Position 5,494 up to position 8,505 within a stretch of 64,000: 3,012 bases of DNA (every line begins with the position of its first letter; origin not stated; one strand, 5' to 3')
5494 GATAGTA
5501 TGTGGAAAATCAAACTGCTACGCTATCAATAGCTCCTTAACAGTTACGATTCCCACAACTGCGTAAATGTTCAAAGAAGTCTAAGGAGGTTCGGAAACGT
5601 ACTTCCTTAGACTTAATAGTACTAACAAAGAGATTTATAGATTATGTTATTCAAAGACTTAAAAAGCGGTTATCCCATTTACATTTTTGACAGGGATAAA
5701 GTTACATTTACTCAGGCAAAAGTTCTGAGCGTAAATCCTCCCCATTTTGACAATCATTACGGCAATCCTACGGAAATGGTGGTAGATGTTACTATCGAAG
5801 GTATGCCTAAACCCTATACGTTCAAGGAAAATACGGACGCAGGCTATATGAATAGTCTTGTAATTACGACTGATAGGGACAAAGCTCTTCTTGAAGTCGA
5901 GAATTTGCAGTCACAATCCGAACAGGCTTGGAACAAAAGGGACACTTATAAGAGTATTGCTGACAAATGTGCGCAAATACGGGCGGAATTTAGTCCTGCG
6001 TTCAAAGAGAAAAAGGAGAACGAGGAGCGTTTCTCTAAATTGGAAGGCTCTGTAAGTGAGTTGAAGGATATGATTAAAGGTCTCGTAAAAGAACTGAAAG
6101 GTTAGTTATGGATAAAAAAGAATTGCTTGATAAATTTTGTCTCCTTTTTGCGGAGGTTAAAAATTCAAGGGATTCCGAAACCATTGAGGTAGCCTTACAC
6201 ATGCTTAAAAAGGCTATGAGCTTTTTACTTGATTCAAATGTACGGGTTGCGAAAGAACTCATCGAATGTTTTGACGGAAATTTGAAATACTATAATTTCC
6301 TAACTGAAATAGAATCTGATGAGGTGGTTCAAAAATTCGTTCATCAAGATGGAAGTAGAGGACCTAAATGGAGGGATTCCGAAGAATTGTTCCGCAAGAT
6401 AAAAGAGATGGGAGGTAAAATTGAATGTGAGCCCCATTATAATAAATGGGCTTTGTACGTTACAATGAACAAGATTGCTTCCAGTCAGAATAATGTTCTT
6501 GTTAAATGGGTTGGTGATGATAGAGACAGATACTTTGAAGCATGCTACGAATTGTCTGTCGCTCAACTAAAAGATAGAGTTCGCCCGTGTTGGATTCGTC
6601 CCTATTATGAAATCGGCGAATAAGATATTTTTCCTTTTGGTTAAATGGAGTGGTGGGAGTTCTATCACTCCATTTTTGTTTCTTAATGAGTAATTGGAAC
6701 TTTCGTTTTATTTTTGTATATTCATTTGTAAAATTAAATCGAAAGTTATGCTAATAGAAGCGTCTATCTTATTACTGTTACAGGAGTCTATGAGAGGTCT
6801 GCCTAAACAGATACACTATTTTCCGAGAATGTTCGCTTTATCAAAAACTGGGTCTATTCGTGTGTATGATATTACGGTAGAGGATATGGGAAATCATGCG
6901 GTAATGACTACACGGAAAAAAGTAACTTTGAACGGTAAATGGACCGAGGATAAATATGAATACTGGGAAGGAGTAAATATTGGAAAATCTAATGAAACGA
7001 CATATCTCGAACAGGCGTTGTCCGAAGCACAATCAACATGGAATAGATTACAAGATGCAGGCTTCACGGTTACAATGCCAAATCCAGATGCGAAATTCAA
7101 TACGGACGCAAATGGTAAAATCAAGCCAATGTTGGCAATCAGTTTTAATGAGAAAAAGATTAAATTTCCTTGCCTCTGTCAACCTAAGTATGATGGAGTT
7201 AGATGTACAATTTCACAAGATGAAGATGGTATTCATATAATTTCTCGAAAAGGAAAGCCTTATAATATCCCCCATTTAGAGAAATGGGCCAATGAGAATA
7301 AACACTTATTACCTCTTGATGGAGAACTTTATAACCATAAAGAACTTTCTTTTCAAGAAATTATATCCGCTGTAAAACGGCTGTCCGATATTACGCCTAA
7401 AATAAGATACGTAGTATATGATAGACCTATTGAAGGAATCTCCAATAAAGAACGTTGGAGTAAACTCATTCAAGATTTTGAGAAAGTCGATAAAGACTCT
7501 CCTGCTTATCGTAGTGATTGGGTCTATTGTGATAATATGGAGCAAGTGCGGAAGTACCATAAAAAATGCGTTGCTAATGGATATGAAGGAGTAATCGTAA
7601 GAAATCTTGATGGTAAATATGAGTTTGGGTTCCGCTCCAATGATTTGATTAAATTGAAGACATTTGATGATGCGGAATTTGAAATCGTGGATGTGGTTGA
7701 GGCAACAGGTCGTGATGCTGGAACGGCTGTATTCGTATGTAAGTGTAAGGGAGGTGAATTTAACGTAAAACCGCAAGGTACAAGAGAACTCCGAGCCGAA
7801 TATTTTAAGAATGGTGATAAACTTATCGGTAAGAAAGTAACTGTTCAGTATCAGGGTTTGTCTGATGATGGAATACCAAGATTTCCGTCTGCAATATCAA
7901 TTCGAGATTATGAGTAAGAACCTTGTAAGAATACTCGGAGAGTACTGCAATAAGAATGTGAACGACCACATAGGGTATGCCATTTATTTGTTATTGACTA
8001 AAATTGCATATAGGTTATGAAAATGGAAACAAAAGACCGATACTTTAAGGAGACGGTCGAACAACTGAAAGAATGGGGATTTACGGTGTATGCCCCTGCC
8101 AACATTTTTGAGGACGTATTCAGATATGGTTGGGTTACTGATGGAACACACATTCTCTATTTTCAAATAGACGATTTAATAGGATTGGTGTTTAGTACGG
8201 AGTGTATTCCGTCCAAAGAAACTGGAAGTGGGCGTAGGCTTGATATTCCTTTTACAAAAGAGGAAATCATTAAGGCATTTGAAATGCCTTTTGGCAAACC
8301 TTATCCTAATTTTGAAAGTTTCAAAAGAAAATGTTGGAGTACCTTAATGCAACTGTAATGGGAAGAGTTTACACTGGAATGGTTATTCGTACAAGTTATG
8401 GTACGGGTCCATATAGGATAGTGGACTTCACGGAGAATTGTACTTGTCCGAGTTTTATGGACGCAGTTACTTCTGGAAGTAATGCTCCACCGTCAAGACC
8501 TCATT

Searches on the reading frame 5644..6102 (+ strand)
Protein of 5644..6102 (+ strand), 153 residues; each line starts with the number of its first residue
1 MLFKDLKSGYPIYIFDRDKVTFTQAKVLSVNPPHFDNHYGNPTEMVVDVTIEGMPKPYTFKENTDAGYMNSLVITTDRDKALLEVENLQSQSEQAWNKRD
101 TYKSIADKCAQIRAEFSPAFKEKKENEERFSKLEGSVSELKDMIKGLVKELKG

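Call 3: search_protein_families(library=phrogs, proteins=[window:5644-6102:+], max_evalue=0.1)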
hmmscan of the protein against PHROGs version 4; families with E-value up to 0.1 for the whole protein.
window:5644-6102:+ (153 aa): 3 families
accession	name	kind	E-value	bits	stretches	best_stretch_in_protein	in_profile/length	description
phrog_28898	-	unknown function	1.2e-05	26.3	1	49-141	64-153/181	-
phrog_6347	-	unknown function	0.0025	17.9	1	59-142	256-339/384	-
phrog_937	-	other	0.027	15.8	1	109-151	13-52/115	hemolysin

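Call 4: search_protein_families(library=pfam, proteins=[window:5644-6102:+], max_evalue=1)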
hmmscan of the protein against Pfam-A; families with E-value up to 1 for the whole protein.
window:5644-6102:+ (153 aa): 6 families
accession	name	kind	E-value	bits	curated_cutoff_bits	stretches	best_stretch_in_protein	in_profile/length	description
PF12325.13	TMF_TATA_bd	-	0.00027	21.4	29.1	1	74-151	38-115/115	TATA element modulatory factor 1 TATA binding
PF25541.1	TBCA_PH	-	0.015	15.5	27.8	1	84-145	48-109/139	PH domain-containing proteins, TBCA domain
PF08614.16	ATG16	-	0.02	15.5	33.7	1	87-145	63-119/200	Autophagy protein 16 (ATG16)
PF13851.11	GAS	-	0.021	14.7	32.3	1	80-151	65-136/200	Growth-arrest specific micro-tubule binding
PF16689.10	APC_N_CC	-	0.025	15.2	27.4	1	121-147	22-48/52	Coiled-coil N-terminus of APC, dimerisation domain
PF17675.6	APG6_N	-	0.032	15.1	45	1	85-150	11-75/132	Apg6 coiled-coil region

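Call 23: search_dna_similar(query=window:5644-6102:+, collection=phages, mode=protein, max_rows=60, max_evalue=0.01)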
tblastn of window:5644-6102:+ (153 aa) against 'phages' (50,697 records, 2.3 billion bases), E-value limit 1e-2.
Records with a match: 8; places in all: 8; records where one place covers at least 80% of the query: 8.
Best place of each record, by identity: <60% 8.
By first word of the organism name: uncultured 3; Bacteriophage 2; Dulem 1; phage 1; crAssphage 1.
By host as written in the record: - 7; Propithecus coquereli 1.
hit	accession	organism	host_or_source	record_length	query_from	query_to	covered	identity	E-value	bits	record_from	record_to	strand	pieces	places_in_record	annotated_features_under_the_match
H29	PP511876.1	Dulem virus 42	Propithecus coquereli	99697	1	148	97%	47.0%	8e-39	144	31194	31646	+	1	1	hypothetical protein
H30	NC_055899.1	uncultured phage cr124_1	human feces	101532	1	148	97%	37.0%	2e-24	103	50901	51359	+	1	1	hypothetical protein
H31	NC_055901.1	uncultured phage cr130_1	Rhesus macaque feces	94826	1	142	93%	38.5%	2e-24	103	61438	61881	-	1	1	hypothetical protein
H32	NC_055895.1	uncultured phage cr7_1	human feces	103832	1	148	97%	36.6%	2e-24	103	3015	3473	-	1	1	hypothetical protein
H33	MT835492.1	Bacteriophage sp.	human fecal samples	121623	1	138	90%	35.0%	5e-14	74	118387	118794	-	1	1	record has no annotation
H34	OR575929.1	phage csAssE-Sib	human gut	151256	1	149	97%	26.9%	1e-12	69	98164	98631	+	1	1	hypothetical protein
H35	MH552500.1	crAssphage sp. isolate ctcc615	mouse tissue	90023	2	141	92%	25.3%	9e-9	59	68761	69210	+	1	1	hypothetical protein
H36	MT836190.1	Bacteriophage sp.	human fecal samples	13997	2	141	92%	25.2%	3e-5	48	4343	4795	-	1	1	record has no annotation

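Call 67: search_solved_structures(query=A3, max_evalue=1)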
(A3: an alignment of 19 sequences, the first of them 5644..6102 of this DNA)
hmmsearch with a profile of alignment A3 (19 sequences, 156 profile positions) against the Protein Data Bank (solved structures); distinct sequences matched with E-value up to 1: 15.
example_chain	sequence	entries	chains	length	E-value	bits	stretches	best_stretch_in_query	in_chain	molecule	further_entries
8do4_A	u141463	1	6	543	0.066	16.5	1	98-150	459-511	Fusion glycoprotein F0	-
6zpm_A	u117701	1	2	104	0.071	16.4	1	101-154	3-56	Trypanosoma cruzi KKT4 117-218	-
7udb_B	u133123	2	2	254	0.075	16.4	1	75-153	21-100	Syntaxin-1A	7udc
8dmj_A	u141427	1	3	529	0.16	15.3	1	98-150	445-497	Fusion glycoprotein F0,Fusion glycoprotein F1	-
5evm_A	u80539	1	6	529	0.16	15.3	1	98-150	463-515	Fusion glycoprotein F0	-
9lng_B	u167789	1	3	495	0.17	15.2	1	98-150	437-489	Fusion glycoprotein F0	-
6ip1_B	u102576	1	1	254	0.38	14.1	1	75-153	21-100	Syntaxin-1A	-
5g3q_A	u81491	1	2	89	0.4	14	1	33-100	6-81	WNK1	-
6r1n_A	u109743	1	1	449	0.43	13.9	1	79-152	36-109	Serine--tRNA ligase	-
9e5c_6p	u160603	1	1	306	0.51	13.7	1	75-155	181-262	Dynein arm light chain, axonemal, putative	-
4jeu_B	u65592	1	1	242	0.52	13.6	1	75-153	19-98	Syntaxin-1A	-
2cpd_A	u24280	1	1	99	0.6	13.4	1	66-103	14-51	APOBEC-1 stimulating protein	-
1ez3_A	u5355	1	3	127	0.83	13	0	81-153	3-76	SYNTAXIN-1A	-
2etn_A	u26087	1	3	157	0.9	12.8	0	84-145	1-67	anti-cleavage anti-GreA transcription factor Gfh1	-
4po2_A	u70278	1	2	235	0.95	12.8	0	54-115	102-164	Heat shock 70 kDa protein 1A/1B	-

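Call 87: search_protein_families(library=padloc, proteins=[window:5644-6102:+], max_evalue=0.01)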
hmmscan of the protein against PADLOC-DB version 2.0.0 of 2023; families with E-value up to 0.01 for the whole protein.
window:5644-6102:+ (153 aa): 0 families

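Call 88: search_protein_families(library=ncbifam, proteins=[window:5644-6102:+], max_evalue=0.01)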
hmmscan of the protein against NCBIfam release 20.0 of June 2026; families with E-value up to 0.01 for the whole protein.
window:5644-6102:+ (153 aa): 0 families

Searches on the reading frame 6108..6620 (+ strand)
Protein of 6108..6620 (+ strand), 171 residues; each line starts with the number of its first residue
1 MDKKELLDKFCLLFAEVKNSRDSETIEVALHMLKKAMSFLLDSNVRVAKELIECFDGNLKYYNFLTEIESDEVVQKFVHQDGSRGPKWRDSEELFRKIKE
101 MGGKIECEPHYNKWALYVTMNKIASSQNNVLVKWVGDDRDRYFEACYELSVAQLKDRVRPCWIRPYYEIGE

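Call 3: search_protein_families(library=phrogs, proteins=[window:6108-6620:+], max_evalue=0.1)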
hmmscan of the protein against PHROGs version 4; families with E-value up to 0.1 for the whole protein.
window:6108-6620:+ (171 aa): 0 families

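Call 4: search_protein_families(library=pfam, proteins=[window:6108-6620:+], max_evalue=1)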
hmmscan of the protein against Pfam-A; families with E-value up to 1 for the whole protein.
window:6108-6620:+ (171 aa): 3 families
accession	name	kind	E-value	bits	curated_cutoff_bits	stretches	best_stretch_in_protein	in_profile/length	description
PF25223.1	DUF7841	-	6.2e-10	39.8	25.2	1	65-145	16-93/114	Domain of unknown function (DUF7841)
PF04695.18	Pex14_N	-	0.11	12.6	23.2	1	32-48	5-21/46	Pex14 N-terminal domain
PF25243.1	WAV3_C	-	0.21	11.9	39.1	1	22-59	25-62/76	E3 ubiquitin-protein ligase WAV3-like, C-terminal domain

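Call 87: search_protein_families(library=padloc, proteins=[window:6108-6620:+], max_evalue=0.01)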
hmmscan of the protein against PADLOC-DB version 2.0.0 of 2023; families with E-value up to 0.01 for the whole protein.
window:6108-6620:+ (171 aa): 0 families

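Call 88: search_protein_families(library=ncbifam, proteins=[window:6108-6620:+], max_evalue=0.01)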
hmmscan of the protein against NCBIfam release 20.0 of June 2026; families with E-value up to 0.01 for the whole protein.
window:6108-6620:+ (171 aa): 0 families

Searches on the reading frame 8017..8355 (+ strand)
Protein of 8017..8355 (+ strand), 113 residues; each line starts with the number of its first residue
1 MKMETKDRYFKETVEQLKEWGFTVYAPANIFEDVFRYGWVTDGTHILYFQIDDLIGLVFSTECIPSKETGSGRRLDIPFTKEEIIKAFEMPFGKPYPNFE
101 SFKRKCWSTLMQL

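Call 31: search_protein_families(library=phrogs, proteins=[window:8017-8355:+], max_evalue=0.001)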
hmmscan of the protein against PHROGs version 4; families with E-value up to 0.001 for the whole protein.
window:8017-8355:+ (113 aa): 1 family
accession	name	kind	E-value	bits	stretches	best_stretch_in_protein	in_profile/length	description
phrog_6351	-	unknown function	1.7e-05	25.8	1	6-71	4-71/135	-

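Call 72: search_protein_families(library=pfam, proteins=[window:8017-8355:+], max_evalue=0.01)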
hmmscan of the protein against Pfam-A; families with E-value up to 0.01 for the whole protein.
window:8017-8355:+ (113 aa): 0 families
